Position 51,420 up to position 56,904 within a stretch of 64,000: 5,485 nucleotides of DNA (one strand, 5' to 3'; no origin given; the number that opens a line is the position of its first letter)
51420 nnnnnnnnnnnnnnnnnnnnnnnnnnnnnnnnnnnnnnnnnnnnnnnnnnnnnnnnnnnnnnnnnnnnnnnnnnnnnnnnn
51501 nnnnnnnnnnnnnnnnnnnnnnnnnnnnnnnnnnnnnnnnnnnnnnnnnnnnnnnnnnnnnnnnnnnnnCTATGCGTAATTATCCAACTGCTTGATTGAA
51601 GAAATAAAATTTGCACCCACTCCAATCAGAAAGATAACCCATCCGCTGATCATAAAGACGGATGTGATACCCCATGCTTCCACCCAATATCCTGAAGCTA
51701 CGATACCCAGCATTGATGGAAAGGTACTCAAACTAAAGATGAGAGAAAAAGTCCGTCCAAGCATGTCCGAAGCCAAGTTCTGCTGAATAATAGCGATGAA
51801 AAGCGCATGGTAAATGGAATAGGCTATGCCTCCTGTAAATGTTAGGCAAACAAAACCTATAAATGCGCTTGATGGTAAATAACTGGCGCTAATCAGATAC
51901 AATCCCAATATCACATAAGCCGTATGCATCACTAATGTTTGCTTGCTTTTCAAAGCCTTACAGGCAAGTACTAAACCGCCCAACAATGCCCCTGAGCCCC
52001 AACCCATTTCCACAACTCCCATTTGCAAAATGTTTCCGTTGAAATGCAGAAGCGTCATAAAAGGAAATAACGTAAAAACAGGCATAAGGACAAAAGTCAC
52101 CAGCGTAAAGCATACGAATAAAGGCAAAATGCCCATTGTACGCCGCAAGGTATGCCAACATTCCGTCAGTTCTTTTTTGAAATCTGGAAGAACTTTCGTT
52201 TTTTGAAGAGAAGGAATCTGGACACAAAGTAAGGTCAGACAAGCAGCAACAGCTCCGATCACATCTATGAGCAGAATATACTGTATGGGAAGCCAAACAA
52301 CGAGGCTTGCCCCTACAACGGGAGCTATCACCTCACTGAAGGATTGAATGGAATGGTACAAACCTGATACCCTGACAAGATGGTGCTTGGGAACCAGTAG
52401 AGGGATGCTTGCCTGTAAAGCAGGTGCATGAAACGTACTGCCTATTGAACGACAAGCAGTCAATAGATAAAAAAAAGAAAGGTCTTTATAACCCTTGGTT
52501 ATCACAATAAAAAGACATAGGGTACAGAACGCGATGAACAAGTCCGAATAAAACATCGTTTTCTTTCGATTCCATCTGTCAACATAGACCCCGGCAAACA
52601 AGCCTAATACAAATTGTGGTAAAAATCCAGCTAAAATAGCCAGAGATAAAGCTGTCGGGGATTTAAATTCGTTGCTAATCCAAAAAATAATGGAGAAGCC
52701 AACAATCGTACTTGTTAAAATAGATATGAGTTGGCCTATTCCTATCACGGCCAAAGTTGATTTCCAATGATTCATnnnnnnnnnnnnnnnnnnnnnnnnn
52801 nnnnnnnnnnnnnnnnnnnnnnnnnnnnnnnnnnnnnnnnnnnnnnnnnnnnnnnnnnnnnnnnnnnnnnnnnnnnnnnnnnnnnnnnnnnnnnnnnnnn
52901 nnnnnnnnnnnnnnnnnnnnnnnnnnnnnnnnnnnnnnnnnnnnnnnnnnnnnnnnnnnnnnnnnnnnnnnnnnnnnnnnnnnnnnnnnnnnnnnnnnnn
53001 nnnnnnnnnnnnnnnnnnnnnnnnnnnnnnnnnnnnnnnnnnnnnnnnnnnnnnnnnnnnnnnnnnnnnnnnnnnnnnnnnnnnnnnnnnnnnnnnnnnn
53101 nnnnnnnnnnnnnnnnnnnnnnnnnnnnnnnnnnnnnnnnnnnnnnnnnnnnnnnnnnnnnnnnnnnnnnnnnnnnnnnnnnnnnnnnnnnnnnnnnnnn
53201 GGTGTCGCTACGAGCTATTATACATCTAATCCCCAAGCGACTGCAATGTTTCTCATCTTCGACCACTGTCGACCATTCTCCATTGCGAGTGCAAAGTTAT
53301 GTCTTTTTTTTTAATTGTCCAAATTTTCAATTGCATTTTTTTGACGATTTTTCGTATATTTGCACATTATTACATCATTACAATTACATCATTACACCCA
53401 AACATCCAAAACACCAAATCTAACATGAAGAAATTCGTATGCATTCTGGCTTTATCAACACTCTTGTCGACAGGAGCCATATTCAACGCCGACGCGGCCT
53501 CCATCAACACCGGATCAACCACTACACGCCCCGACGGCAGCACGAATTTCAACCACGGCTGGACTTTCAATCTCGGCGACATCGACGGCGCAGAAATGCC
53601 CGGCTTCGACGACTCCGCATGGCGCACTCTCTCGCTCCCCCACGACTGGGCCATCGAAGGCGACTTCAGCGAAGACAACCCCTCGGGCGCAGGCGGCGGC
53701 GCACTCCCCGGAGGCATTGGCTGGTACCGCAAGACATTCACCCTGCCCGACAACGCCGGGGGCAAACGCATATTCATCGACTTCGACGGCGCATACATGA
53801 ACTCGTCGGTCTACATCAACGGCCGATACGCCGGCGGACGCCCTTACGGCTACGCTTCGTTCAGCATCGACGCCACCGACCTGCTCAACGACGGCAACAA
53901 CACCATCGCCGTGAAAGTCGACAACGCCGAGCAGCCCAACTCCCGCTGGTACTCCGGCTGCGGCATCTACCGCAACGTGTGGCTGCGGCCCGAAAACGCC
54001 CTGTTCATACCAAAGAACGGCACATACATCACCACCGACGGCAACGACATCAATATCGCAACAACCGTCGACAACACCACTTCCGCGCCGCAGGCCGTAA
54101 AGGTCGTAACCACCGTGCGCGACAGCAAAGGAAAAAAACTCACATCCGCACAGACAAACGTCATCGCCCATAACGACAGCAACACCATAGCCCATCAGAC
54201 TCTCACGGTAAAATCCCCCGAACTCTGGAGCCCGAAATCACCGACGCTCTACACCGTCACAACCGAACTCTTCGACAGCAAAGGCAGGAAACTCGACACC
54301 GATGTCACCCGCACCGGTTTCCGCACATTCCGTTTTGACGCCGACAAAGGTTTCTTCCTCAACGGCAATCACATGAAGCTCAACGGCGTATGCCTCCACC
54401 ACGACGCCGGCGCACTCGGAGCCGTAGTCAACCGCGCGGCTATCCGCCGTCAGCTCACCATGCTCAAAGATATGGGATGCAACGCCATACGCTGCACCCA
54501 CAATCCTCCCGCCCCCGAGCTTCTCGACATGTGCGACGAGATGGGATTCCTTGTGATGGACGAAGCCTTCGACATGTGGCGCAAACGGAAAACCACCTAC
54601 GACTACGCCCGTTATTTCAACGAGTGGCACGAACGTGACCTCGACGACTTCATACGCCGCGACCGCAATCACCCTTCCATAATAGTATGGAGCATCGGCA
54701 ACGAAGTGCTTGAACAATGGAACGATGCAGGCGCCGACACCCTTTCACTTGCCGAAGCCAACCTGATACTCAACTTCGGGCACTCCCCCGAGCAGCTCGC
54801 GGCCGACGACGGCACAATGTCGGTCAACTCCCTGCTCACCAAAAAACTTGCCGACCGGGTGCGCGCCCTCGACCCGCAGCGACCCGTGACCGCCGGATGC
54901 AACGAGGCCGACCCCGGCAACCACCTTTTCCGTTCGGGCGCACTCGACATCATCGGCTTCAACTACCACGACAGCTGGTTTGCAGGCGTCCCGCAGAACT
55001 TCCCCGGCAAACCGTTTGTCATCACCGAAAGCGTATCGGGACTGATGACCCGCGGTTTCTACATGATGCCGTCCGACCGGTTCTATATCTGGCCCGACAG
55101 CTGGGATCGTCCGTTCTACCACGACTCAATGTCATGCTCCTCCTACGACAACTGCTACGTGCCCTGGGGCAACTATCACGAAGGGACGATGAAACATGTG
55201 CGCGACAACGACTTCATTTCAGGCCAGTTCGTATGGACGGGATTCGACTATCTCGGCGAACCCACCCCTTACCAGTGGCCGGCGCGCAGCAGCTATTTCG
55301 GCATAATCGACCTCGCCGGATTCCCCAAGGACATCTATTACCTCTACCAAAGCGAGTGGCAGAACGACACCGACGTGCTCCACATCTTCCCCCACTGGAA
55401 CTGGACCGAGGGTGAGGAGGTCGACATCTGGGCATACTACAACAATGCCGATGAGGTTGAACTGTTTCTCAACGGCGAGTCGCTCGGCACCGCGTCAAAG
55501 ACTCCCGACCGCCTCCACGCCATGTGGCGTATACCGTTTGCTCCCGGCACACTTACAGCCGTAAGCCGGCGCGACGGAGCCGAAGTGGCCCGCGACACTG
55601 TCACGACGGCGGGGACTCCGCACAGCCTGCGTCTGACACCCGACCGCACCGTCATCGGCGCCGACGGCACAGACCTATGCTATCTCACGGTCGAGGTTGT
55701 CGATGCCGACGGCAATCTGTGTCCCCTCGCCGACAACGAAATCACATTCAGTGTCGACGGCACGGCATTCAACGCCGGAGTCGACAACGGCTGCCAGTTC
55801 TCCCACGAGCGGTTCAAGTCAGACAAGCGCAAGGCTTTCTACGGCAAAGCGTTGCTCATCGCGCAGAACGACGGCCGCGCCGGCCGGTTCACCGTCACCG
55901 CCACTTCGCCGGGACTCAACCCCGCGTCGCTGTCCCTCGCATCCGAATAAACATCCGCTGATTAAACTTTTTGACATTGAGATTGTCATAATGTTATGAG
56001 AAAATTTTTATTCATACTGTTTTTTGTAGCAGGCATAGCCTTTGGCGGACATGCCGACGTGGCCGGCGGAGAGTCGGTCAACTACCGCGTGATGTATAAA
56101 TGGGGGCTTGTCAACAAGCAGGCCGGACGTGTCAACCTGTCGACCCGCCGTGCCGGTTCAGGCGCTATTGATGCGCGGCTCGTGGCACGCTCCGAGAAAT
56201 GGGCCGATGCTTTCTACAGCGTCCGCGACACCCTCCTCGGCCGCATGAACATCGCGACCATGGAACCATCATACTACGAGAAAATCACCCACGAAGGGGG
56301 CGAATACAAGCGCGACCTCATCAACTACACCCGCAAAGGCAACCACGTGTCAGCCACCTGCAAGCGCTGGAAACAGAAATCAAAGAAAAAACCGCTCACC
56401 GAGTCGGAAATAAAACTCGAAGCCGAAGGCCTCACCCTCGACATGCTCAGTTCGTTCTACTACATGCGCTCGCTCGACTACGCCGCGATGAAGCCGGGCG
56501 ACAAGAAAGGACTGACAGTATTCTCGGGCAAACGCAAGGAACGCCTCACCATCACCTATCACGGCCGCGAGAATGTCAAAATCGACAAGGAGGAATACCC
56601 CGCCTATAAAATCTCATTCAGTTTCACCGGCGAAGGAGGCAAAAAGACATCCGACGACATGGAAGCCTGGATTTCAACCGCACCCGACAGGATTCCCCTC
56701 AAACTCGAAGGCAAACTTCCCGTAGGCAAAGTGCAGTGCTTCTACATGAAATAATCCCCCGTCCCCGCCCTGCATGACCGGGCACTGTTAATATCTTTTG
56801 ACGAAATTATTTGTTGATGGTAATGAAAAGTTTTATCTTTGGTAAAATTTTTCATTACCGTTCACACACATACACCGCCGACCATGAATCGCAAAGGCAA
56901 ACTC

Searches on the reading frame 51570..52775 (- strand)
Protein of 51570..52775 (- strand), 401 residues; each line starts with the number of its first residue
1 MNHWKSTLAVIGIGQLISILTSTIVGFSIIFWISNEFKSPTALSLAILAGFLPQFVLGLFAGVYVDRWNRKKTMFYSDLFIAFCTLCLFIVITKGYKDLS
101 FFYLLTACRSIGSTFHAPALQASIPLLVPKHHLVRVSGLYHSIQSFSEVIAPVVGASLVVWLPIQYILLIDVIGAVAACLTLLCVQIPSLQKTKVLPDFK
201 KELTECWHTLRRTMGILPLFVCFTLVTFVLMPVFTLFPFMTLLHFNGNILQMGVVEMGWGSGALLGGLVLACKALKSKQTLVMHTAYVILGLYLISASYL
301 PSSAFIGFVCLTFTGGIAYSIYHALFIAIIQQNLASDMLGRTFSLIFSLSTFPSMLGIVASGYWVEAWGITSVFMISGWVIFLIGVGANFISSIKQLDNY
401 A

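Call 7: search_protein_families(library=pfam, proteins=[window:51570-52775:-])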
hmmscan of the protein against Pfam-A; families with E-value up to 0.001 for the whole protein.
window:51570-52775:- (401 aa): 2 families
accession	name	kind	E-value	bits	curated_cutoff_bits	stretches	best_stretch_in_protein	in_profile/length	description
PF07690.21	MFS_1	-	6.6e-31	107.9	33.4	1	12-357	2-346/347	Major Facilitator Superfamily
PF05977.19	MFS_3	-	1.2e-18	67.4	27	1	7-385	11-387/524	Transmembrane secretion effector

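Call 9: search_protein_families(library=ncbifam, proteins=[window:51570-52775:-])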
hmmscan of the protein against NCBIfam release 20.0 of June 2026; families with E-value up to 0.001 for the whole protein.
window:51570-52775:- (401 aa): 10 families
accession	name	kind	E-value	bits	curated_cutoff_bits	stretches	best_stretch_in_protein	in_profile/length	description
NF000154.1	macrolide_MefEN2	exception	2.8e-275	912.6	800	1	1-401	1-401/401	macrolide efflux MFS transporter Mef(En2)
NF000246.1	macrolide_MefC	exception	8.1e-89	298.5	870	1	3-393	5-397/407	macrolide efflux MFS transporter Mef(C)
NF000245.1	macrolide_MefA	exception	6.5e-72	242.8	675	1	2-398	5-403/405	macrolide efflux MFS transporter Mef(A)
TIGR00900.1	2A0121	subfamily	6.7e-65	219.8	319.6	1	11-366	4-361/364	H+ Antiporter protein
NF000051.1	macrolide_MefB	exception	1.1e-58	199.2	800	1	2-383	5-387/409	macrolide efflux MFS transporter Mef(B)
NF007792.0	PRK10489.1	equivalog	1.3e-16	60.6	324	1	11-386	22-393/419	enterobactin transporter EntS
NF052575.1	MFS_efflux_Tap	equivalog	1.3e-11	44.2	625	1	32-398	29-401/401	multidrug efflux MFS transporter Tap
NF012178.0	tet_MFS_V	exception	5.2e-10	39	640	1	36-388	38-394/409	tetracycline efflux MFS transporter Tet(V)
TIGR00880.1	2_A_01_02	superfamily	4.9e-09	36.4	131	1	52-185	9-137/141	multidrug resistance protein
NF006386.0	PRK08633.1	equivalog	7.8e-05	20.5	1221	1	28-380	31-396/1147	acyl-[ACP]--phospholipid O-acyltransferase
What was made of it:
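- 51570..52775 (-): mef(En2), MFS macrolide efflux gene, intact at 401 aa. NF000154 at 913 bits against a cut-off of 800, model positions 1-401 of 401 (call 9).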

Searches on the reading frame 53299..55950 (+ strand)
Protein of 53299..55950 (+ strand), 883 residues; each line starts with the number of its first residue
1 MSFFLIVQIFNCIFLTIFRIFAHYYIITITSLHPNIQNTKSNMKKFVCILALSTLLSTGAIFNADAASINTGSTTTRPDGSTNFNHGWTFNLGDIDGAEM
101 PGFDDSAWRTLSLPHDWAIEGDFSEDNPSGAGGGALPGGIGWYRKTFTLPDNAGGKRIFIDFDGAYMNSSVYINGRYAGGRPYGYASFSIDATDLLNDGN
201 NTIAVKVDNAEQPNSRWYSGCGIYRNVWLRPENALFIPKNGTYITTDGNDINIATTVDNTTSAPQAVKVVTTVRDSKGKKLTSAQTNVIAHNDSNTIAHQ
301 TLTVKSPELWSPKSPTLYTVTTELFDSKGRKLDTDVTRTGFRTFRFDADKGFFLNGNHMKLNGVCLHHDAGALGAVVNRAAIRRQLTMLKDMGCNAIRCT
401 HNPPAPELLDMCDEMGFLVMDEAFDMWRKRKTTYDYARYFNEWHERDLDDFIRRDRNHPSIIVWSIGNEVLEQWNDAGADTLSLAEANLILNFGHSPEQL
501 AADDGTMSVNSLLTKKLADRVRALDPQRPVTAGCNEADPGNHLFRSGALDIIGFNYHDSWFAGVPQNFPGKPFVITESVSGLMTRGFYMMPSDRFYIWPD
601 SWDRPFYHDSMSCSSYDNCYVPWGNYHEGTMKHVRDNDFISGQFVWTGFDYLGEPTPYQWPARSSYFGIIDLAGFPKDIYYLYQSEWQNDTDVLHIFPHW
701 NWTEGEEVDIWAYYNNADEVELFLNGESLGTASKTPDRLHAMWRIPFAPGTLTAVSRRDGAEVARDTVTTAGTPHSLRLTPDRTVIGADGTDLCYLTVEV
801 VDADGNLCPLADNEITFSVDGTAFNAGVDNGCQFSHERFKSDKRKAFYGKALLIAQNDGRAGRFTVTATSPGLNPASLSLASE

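Call 7: search_protein_families(library=pfam, proteins=[window:53299-55950:+])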
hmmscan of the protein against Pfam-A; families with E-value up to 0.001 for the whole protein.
window:53299-55950:+ (883 aa): 7 families
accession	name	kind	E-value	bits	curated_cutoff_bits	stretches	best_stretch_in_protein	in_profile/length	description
PF18565.7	Glyco_hydro2_C5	-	2.5e-33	114.5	32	1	777-878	1-102/103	Glycoside hydrolase family 2 C-terminal domain 5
PF02836.23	Glyco_hydro_2_C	-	2.8e-27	96.1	21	1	349-532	5-160/302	Glycosyl hydrolases family 2, TIM barrel domain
PF02837.24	Glyco_hydro_2_N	-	1.6e-22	80.7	28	1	84-229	4-165/169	Glycosyl hydrolases family 2, sugar binding domain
PF16355.11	DUF4982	-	4.9e-19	68.5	23.9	1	705-764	1-61/61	Domain of unknown function (DUF4982)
PF00703.27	Glyco_hydro_2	-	1.9e-18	67.6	23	1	249-342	16-109/109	Glycosyl hydrolases family 2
PF22666.2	Glyco_hydro_2_N2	-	3.3e-06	27.7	27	1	142-212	51-122/167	Glycosyl hydrolase 2 galactose-binding domain-like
PF13364.12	BetaGal_ABD2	-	0.00017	22.8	23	0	137-211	33-110/112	Beta-galactosidase second all-beta domain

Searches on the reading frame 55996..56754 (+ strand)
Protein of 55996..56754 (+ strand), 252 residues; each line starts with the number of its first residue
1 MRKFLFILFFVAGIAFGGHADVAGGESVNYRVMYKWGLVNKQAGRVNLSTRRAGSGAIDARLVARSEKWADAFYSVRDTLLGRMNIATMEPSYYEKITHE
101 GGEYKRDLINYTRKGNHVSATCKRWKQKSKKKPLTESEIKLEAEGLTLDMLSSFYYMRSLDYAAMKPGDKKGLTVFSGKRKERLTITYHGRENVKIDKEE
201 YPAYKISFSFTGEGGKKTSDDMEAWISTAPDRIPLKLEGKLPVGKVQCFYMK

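Call 24: find_encoding_contigs(protein=window:55996-56754:+, flank=10000, max_places=10)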
Protein window:55996-56754:+ (252 aa): 7 contigs read that carry it; 3 places shown.
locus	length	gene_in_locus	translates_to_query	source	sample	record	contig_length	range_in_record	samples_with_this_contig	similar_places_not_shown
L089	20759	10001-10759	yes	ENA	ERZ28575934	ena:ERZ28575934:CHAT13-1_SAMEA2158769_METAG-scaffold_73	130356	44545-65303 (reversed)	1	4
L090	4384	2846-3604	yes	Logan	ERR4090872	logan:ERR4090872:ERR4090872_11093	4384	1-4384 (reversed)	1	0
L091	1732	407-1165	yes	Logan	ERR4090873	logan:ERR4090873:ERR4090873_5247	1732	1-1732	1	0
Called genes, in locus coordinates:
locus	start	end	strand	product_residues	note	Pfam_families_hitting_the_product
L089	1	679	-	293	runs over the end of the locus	PF12833:HTH_18, PF00165:HTH_AraC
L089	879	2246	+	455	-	PF01554:MatE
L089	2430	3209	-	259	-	PF01695:IstB_IS21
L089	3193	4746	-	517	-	PF00665:rve, PF22483:Mu-transpos_C_2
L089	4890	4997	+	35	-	-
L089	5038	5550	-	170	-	PF10706:Aminoglyc_resit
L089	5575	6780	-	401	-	PF05977:MFS_3, PF07690:MFS_1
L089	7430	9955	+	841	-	PF02837:Glyco_hydro_2_N, PF22666:Glyco_hydro_2_N2 (weak), PF00703:Glyco_hydro_2, PF02836:Glyco_hydro_2_C, PF16355:DUF4982, PF18565:Glyco_hydro2_C5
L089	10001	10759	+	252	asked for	PF11306:DUF3108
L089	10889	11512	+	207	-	PF00265:TK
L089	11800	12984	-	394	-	PF00154:RecA_N, PF06745:ATPase (faint), PF08423:Rad51, PF27531:MT3502_N (faint), PF21096:RecA_C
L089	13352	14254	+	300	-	PF02311:AraC_binding, PF07883:Cupin_2 (weak), PF12833:HTH_18, PF00165:HTH_AraC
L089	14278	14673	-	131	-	PF22544:HYDIN_VesB_CFA65-like_Ig (weak), PF07610:DUF1573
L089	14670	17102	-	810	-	PF00932:LTD, PF08757:CotH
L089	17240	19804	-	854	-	PF00933:Glyco_hydro_3, PF01915:Glyco_hydro_3_C, PF07691:PA14, PF14310:Fn3-like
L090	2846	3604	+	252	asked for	PF11306:DUF3108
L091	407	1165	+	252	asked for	PF11306:DUF3108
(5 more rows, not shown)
